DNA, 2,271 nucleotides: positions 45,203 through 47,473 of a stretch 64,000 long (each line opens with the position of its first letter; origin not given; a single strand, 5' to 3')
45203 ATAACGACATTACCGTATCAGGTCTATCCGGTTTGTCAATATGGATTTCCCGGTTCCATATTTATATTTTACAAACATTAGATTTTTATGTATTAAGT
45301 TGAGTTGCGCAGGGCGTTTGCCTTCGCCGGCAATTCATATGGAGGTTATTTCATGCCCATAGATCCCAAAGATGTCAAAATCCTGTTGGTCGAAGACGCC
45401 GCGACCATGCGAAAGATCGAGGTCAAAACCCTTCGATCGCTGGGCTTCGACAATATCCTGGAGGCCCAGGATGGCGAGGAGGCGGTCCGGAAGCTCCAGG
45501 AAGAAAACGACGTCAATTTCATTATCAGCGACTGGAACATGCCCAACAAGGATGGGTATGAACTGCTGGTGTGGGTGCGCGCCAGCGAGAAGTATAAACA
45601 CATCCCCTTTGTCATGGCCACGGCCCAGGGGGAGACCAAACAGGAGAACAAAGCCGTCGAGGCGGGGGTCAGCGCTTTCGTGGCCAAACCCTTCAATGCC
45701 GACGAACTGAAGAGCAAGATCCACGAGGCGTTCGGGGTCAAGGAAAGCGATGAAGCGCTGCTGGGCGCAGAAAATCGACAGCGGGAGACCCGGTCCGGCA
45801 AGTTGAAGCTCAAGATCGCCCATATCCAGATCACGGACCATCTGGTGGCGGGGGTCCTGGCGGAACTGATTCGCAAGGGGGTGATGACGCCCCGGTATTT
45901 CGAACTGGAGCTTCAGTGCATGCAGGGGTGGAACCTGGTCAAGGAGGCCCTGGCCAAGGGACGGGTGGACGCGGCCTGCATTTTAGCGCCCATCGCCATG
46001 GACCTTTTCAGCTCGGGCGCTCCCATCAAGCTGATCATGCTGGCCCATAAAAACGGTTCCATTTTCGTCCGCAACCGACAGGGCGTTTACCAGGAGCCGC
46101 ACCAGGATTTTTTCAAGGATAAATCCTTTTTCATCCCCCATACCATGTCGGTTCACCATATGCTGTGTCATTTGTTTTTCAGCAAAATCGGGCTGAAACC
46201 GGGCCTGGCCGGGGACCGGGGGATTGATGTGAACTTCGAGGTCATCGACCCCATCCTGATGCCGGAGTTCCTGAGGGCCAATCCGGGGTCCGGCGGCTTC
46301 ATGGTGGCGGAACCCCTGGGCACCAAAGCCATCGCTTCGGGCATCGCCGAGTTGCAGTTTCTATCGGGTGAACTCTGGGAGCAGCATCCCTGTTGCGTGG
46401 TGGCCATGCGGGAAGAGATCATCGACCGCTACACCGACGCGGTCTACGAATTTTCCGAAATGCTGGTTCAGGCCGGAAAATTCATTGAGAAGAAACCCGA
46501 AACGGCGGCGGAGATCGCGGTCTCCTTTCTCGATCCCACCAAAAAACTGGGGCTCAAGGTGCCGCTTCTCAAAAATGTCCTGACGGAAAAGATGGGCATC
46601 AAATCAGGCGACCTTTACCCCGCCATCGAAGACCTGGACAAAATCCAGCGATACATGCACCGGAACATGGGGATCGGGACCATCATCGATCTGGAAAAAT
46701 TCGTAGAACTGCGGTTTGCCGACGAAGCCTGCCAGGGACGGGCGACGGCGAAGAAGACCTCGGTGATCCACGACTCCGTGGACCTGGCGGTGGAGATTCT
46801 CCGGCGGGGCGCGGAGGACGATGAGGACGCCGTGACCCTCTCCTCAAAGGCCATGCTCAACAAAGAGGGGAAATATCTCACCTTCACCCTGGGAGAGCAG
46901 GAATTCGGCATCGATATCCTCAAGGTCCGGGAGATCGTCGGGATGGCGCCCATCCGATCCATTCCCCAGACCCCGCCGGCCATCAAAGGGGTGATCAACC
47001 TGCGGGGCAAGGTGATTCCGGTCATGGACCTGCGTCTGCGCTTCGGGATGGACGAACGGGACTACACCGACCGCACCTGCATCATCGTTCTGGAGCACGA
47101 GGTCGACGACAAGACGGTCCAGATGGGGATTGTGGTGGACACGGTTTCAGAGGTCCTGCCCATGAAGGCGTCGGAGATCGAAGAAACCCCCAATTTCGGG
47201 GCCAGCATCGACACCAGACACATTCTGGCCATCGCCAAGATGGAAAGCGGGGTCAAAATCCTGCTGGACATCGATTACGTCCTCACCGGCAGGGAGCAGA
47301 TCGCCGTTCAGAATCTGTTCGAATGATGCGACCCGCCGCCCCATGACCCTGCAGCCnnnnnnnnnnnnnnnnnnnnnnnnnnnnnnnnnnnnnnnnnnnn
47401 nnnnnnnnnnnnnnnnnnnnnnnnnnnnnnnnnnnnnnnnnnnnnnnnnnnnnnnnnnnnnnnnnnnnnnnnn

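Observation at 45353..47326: Single protein fusing a CheY-like receiver, a cytoplasmic ABC solute-binding-protein-like domain and a CheW domain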

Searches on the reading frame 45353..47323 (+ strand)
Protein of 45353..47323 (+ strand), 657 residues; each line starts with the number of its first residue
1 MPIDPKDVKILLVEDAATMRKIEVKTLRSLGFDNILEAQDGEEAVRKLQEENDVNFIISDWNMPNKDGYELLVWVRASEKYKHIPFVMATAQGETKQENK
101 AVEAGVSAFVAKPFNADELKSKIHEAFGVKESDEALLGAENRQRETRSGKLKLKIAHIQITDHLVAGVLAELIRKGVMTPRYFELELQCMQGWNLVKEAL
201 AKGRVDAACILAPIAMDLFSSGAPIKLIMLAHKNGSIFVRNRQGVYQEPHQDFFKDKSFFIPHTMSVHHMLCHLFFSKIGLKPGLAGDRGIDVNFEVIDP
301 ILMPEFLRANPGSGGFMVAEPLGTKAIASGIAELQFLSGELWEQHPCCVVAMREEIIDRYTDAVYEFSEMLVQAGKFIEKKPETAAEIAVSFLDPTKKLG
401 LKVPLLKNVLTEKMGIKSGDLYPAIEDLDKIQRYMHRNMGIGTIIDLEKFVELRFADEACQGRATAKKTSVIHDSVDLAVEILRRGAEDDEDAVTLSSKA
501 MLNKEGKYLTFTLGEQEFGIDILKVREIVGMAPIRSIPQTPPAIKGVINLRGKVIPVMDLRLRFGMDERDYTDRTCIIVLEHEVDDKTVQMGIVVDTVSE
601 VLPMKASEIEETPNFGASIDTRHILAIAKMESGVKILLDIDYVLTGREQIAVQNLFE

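Call 4: search_protein_families(library=pfam, proteins=[window:45353-47323:+], max_evalue=0.1)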
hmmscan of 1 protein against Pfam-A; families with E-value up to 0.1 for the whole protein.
window:45353-47323:+ (657 aa): 4 families
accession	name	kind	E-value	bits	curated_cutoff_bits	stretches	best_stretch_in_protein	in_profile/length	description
PF01584.24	CheW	-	6.5e-35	120.2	23.5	1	507-645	1-135/138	CheW-like domain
PF13379.11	NMT1_2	-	4.8e-24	86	24.7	1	151-389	6-248/252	NMT1-like family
PF00072.30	Response_reg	-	2.3e-23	82.9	30.2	1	10-123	1-110/111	Response regulator receiver domain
PF00889.24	EF_TS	-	0.053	13.5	27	0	376-477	29-128/204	Elongation factor TS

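Call 5: search_protein_families(library=ncbifam, proteins=[window:45353-47323:+], max_evalue=0.1)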
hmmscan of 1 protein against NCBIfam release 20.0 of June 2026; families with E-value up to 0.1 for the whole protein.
window:45353-47323:+ (657 aa): 92 families (the best 25 are shown)
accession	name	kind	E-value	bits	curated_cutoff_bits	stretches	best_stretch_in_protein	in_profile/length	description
NF007903.0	PRK10612.1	equivalog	1.6e-33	115.8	260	1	506-649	17-156/167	chemotaxis protein CheW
NF007901.0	PRK10610.1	equivalog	3.9e-30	104.6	189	1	6-127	4-124/129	chemotaxis response regulator CheY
TIGR02154.1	PhoB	equivalog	6.3e-19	68.2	296.2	1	8-126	3-119/226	phosphate regulon transcriptional regulator PhoB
NF041866.1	EpsW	equivalog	2.1e-18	66.2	200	1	8-126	6-124/131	exopolysaccharide biosynthesis response regulator EpsW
NF008099.0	PRK10841.1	equivalog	4e-17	61.3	920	1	6-124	823-937/949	two-component system sensor histidine kinase RcsC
NF007005.1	PRK09468.1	equivalog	3.6e-16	59.3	331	1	7-159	3-150/237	osmolarity response regulator transcription factor OmpR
NF045944.1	ResRegRpaBCyano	equivalog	1.2e-15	57.5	330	1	11-156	1-141/229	response regulator transcription factor RpaB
NF047654.1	DiguCycDgcRLepto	equivalog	4.4e-15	55.4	500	1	8-142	3-135/295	diguanylate cyclase DgcR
NF007546.0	PRK10161.1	equivalog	4.7e-15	55.8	471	1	9-124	4-117/229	phosphate response regulator transcription factor PhoB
NF007135.0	PRK09581.1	equivalog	1.2e-14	54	474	1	9-131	4-124/457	PleD family two-component system response regulator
NF050064.1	BlResRespRegCbrR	equivalog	2.2e-14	53.2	600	1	20-138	135-251/415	bile resistance response regulator CbrR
NF011874.0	PRK15347.1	equivalog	3.5e-13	48.5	852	1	1-126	684-809/921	two component system sensor kinase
NF041367.1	CheY_Halo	equivalog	3.9e-13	49.8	200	1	10-125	1-112/114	chemotaxis protein CheY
NF006900.1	PRK09390.1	equivalog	5.5e-13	48.9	255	1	6-182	3-173/203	response regulator FixJ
NF011695.0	PRK15115.1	equivalog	7.9e-13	48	763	1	6-130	5-125/445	two-component system response regulator GlrR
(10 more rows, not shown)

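Call 9: find_homologous_proteins(query=window:45353-47323:+, max_evalue=1e-10)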
Query window:45353-47323:+ (657 aa): 1383 proteins with E <= 1e-10 among 8000 candidates; the best 120 are listed.
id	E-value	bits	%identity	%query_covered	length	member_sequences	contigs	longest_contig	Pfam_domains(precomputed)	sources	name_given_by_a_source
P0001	0.0e+0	1366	91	100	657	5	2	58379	PF13379.12,PF01584.25,PF00072.31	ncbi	-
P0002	0.0e+0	1341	90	100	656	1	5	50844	PF13379.12,PF01584.25,PF00072.31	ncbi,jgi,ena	jgi:chemotaxis signal transduction protein/CheY-like chemotaxis protein/ABC-type nitrate/sulfonate/b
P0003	0.0e+0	1251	83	100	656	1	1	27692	PF13379.12,PF01584.25,PF00072.31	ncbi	-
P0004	0.0e+0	1202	79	100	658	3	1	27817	PF13379.12,PF01584.25,PF00072.31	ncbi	-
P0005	0.0e+0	1166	77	100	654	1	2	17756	PF13379.12,PF01584.25,PF00072.31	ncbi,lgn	-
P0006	0.0e+0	1158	57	69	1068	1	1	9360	PF13379.12,PF00072.31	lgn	-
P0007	0.0e+0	1152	76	100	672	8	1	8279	PF13379.12,PF01584.25,PF00072.31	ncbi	-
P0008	0.0e+0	1105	73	100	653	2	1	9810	PF13379.12,PF01584.25,PF00072.31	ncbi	-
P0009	0.0e+0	1090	72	100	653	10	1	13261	PF13379.12,PF01584.25,PF00072.31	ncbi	-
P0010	0.0e+0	1076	71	100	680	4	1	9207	PF13379.12,PF01584.25,PF00072.31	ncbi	-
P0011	0.0e+0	1067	72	99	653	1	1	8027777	PF13379.12,PF01584.25,PF00072.31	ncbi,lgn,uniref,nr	ncbi:chemotaxis protein CheW [Desulfonema magnum]|uniref:Two component system response regulator, Ch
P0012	0.0e+0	1062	72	100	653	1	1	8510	PF13379.12,PF01584.25,PF00072.31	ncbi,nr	ncbi:MAG: ABC transporter substrate-binding protein [Desulfobacteraceae bacterium]|nr:ABC transporte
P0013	0.0e+0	1061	71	100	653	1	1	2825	PF13379.12,PF01584.25,PF00072.31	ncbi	-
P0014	0.0e+0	1058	71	100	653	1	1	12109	PF13379.12,PF01584.25,PF00072.31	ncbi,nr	ncbi:MAG: ABC transporter substrate-binding protein [Desulfobacterales bacterium]|nr:ABC transporter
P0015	0.0e+0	1035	70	100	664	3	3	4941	PF13379.12,PF01584.25,PF00072.31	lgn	-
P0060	3.2e-272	923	63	97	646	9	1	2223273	PF13379.12,PF01584.25,PF00072.31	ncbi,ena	-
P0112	1.6e-254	864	59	100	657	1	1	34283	PF13379.12,PF01584.25,PF00072.31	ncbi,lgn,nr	ncbi:chemotaxis protein CheW [candidate division KSB1 bacterium]|nr:chemotaxis protein CheW [candida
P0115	5.6e-254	862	59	99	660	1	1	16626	PF13379.12,PF01584.25,PF00072.31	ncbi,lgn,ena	ncbi:MAG: chemotaxis protein CheW [Ignavibacteria bacterium]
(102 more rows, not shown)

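Call 10: search_solved_structures(query=window:45353-47323:+, max_evalue=0.001)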
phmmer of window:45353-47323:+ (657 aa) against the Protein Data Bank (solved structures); distinct sequences matched with E-value up to 0.001: 225 (the best 60 are shown).
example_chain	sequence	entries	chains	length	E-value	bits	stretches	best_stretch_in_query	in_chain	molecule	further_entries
2ho9_A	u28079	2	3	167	2.1e-29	105.6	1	506-650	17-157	Chemotaxis protein cheW | CheW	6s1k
8c5v_E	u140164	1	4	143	6.7e-29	104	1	507-648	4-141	Chemotaxis protein CheW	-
3to5_A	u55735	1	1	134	4.3e-28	101.3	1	6-127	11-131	CheY homolog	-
4hns_A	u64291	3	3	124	5.7e-28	100.9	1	6-127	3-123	Chemotaxis protein CheY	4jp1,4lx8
2fka_A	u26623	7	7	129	1.5e-27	99.5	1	5-127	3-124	Chemotaxis protein cheY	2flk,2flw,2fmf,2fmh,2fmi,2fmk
2che_A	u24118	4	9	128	1.8e-27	99.2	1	6-127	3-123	CHEY | Chemotaxis protein cheY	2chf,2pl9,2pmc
1jbe_A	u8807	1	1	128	3.4e-27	98.3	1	6-127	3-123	Chemotaxis protein CheY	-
1d4z_A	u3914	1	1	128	3.5e-27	98.3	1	6-127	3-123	CHEMOTAXIS PROTEIN CHEY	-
4hnq_A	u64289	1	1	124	3.7e-27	98.2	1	6-127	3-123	Chemotaxis protein CheY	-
1cye_A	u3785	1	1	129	3.9e-27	98.1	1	6-127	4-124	CHEY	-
1djm_A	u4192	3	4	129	3.9e-27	98.1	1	5-127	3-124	CHEMOTAXIS PROTEIN Y | Chemotaxis protein cheY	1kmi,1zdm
1a0o_A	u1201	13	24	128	4.6e-27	97.9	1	6-127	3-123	CHEY | CHEMOTAXIS CHEY PROTEIN | CHEMOTAXIS PROTEIN CHEY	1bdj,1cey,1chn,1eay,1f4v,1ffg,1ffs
1udr_A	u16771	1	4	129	4.8e-27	97.8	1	5-127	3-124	CHEY PROTEIN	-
3fft_A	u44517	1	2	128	5.2e-27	97.7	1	6-127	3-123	Chemotaxis protein cheY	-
6tg7_A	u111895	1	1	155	6.2e-27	97.5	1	5-127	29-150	Chemotaxis protein CheY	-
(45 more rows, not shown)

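Call 13: find_encoding_contigs(protein=P0011, flank=10000, max_places=2)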
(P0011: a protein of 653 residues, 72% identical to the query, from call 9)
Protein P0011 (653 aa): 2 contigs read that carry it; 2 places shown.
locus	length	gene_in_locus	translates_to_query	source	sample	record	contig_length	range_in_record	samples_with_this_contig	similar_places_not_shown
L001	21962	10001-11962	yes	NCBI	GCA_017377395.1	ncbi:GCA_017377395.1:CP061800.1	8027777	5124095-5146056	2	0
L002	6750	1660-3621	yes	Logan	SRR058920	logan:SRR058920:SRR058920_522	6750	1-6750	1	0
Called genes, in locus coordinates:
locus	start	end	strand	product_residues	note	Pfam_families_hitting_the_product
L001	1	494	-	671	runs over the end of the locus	PF00512:HisKA, PF02518:HATPase_c, PF00072:Response_reg, PF01627:Hpt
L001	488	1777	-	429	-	PF07228:SpoIIE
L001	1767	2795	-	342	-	PF00211:Guanylate_cyc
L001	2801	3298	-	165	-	PF00009:GTP_EFTU (weak), PF00025:Arf, PF00071:Ras, PF01926:MMR_HSR1 (weak), PF08477:Roc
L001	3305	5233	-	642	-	PF00691:OmpA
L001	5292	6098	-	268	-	PF01442:Apolipoprotein (faint)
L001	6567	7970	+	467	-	PF00224:PK, PF03328:HpcH_HpaI (weak), PF02887:PK_C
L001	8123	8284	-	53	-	-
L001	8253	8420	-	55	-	-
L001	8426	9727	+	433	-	PF13372:Alginate_exp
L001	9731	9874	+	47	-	-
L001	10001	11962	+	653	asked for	PF00072:Response_reg, PF13379:NMT1_2, PF01584:CheW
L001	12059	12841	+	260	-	PF00005:ABC_tran, PF13304:AAA_21 (faint)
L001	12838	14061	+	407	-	PF13379:NMT1_2, PF09084:NMT1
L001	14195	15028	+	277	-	PF00528:BPD_transp_1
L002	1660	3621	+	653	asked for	PF00072:Response_reg, PF13379:NMT1_2, PF01584:CheW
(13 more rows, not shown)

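Call 14: find_encoding_contigs(protein=P0112, flank=8000, max_places=1)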
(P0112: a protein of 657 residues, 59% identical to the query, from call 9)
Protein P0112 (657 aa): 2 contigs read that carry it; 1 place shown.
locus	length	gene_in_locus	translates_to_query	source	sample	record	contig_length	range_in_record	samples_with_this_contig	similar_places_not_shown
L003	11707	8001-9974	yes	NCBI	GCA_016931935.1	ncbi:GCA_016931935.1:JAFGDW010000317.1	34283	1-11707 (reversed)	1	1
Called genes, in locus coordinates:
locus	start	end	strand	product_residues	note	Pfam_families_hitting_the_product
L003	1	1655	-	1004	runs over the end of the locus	PF00069:Pkinase, PF03109:ABC1 (faint), PF07714:PK_Tyr_Ser-Thr, PF08308:PEGA, PF13620:CarboxypepD_reg (faint), PF13715:CarbopepD_reg_2 (faint)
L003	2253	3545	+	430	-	PF01590:GAF, PF13185:GAF_2, PF13492:GAF_3, PF07228:SpoIIE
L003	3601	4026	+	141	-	PF13581:HATPase_c_2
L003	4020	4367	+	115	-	PF01740:STAS, PF13466:STAS_2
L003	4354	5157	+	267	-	PF02405:MlaE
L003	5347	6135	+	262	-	PF00005:ABC_tran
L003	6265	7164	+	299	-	PF02470:MlaD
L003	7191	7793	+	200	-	PF03886:ABC_trans_aux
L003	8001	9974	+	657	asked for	PF00072:Response_reg, PF13379:NMT1_2, PF01584:CheW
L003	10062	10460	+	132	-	-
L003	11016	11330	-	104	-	PF05016:ParE_toxin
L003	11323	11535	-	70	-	PF09720:Unstab_antitox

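Call 15: find_encoding_contigs(protein=P0115, flank=8000, max_places=1)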
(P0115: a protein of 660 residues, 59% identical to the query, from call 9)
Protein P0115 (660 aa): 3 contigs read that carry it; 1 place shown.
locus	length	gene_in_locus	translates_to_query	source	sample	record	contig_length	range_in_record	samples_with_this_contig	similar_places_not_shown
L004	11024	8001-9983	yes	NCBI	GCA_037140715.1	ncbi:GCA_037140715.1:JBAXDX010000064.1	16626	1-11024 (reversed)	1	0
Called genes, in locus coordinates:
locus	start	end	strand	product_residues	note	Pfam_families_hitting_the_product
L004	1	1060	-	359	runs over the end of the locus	PF01571:GCV_T, PF08669:GCV_T_C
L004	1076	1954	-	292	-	-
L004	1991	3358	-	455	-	PF01546:Peptidase_M20, PF07687:M20_dimer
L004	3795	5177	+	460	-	PF03739:LptF_LptG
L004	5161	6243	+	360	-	PF03739:LptF_LptG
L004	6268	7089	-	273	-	PF23023:Anti-Pycsar_Apyc1, PF00753:Lactamase_B, PF12706:Lactamase_B_2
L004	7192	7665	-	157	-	-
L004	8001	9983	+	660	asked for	PF00072:Response_reg, PF13379:NMT1_2, PF01584:CheW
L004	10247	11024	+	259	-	PF13620:CarboxypepD_reg (faint), PF08308:PEGA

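Call 16: find_encoding_contigs(protein=P0060, flank=8000, max_places=1)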
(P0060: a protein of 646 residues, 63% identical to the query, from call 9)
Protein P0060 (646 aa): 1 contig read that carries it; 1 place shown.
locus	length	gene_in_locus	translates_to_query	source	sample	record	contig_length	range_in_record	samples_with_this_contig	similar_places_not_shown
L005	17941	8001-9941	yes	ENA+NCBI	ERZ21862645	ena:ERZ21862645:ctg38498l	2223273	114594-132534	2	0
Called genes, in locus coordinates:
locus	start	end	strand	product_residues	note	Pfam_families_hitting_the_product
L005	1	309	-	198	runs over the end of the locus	-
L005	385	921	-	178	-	-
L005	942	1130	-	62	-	-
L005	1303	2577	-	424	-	PF00015:MCPsignal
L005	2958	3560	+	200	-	-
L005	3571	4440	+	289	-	PF17680:FlgO, PF01471:PG_binding_1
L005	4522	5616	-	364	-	-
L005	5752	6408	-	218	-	PF17680:FlgO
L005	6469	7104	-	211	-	-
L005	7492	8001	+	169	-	PF01584:CheW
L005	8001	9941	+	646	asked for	PF00072:Response_reg, PF13379:NMT1_2, PF01584:CheW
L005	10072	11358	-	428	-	-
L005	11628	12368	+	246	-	PF07238:PilZ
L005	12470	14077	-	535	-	-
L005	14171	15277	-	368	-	PF00990:GGDEF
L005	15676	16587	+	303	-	PF13487:HD_5, PF01966:HD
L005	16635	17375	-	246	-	-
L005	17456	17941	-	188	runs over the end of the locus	PF00226:DnaJ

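Call 32: find_related_loci(query=A1, collection=genome_contigs, flank=10000)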
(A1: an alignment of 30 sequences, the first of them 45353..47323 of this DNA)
Query A1 (657 aa) in genome_contigs; peptide patterns used: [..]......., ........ (x = any residue, [..] = any of these).
600 stretches matched a pattern (row limit reached: there are more); 597 encode a relative of the query (tblastn E <= 1e-3); the best 80 are kept; 80 distinct loci.
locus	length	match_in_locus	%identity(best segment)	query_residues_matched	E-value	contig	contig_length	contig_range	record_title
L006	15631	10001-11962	77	1-657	0e+0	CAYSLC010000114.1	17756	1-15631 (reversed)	MAG TPA_asm: uncultured Desulfobacteraceae bacterium isolate binchicken_co15_57 genome assembly, contig: NODE_1803_lengt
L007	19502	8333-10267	65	1-649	0e+0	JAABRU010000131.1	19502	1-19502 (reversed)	MAG: Desulfobacteraceae bacterium isolate S08.Bin136 Scaffold_1987, whole genome shotgun sequence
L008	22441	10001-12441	63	6-653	0e+0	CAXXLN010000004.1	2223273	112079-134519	MAG: Desulfatiglandales bacterium isolate 53c9cee3-5eb1-4031-9065-1ba860722897 genome assembly, contig: contig_4, whole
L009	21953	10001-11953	57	1-657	0e+0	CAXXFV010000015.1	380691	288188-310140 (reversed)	MAG: bacterium isolate e055f79f-11b1-469d-a678-3d38a7c05fec genome assembly, contig: contig_15, whole genome shotgun seq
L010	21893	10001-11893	56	5-644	0e+0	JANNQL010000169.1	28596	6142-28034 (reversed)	MAG: Pseudomonadota bacterium isolate SOY_31_metabat_452_sub SOY_31_k141_3222490, whole genome shotgun sequence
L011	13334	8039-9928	55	7-645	0e+0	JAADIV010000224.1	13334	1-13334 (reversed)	MAG: Deltaproteobacteria bacterium isolate M_MetaBat.74 contig-127_11240, whole genome shotgun sequence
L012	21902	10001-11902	56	1-644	0e+0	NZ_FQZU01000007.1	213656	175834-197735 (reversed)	Desulfatibacillum alkenivorans DSM 16219, whole genome shotgun sequence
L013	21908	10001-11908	55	1-644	0e+0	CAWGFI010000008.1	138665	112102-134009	MAG: uncultured delta proteobacterium isolate MFD05684.bin.2.29 genome assembly, contig: contig_14895, whole genome shot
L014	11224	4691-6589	56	6-644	0e+0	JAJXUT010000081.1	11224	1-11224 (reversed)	MAG: Deltaproteobacteria bacterium isolate BP5.bin10 NODE_10284_length_11224_cov_3.302424, whole genome shotgun sequence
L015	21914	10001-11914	56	1-646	0e+0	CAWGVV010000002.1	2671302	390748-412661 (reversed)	MAG: uncultured delta proteobacterium isolate MFD02416.bin.1.4 genome assembly, contig: contig_35527, whole genome shotg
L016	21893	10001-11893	54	1-644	0e+0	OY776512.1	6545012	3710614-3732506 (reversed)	MAG: Desulfarculaceae bacterium isolate e2237022-3439-453f-a1e0-3d3180ebaa11 genome assembly, chromosome: 1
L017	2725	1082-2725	62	1-556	0e+0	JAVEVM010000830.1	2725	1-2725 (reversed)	MAG: Desulforhabdus sp. isolate BF4_121 NODE_162917_length_2725_cov_2.135489_Biofilm4, whole genome shotgun sequence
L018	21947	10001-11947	52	1-653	0e+0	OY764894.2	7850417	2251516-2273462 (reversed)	MAG: uncultured Desulfobacterium sp. isolate 35125921-b51f-40db-957b-bccbeeb29ead genome assembly, chromosome: 1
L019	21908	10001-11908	55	6-644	0e+0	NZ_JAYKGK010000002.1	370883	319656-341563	Rosettibacter primus strain 4148-Me NODE_2_length_370883_cov_198.257197, whole genome shotgun sequence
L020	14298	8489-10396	54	7-644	0e+0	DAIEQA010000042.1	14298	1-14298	MAG TPA_asm: Ignavibacteriales bacterium isolate clean1178 k141_2176812, whole genome shotgun sequence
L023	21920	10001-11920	51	1-650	0e+0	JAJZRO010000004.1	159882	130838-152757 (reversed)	MAG: Deltaproteobacteria bacterium isolate SKS1.bin94 NODE_108_length_159882_cov_51.021727, whole genome shotgun sequenc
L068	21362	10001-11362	46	1-459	6e-131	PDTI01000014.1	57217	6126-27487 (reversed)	MAG: Desulfobacter postgatei isolate DOLJORAL78_47_202 DolJOral78_scaffold_1649, whole genome shotgun sequence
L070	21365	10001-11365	45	1-459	1e-129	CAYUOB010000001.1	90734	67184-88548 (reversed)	MAG TPA_asm: uncultured Desulfobacula sp. isolate binchicken_co291_193 genome assembly, contig: NODE_32_length_90734_cov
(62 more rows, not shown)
